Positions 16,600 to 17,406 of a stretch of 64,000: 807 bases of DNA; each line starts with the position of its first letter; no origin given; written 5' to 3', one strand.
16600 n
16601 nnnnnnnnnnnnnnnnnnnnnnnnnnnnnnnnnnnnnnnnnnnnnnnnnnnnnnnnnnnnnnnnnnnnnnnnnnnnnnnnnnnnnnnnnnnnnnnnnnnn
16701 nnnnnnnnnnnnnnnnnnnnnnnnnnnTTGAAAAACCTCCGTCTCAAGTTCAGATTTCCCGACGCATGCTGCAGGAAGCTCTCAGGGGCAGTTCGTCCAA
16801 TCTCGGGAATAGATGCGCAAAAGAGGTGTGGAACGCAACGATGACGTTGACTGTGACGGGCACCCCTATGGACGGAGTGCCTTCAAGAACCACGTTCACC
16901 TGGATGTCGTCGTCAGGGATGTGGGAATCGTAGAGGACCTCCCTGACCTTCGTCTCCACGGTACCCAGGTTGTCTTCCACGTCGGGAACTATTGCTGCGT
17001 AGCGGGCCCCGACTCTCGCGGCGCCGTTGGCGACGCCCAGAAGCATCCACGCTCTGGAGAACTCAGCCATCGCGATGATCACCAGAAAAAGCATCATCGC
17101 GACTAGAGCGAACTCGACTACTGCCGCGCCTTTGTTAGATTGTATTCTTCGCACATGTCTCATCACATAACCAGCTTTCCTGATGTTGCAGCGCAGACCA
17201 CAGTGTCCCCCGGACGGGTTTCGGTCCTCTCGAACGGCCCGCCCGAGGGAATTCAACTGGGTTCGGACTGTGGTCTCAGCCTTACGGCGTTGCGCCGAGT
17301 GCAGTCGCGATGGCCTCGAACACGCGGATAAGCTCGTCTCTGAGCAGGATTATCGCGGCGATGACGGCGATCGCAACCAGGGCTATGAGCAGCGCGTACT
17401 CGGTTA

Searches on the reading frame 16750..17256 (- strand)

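Call 85: search_protein_families(library=pfam, proteins=[window:16750-17256:-], max_evalue=0.00001)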
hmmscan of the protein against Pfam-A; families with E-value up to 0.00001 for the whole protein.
window:16750-17256:- (168 aa): 1 family
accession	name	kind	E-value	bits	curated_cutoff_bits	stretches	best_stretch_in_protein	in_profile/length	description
PF07811.17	TadE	-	9.1e-09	35.7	22.9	1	43-85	1-43/43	TadE-like protein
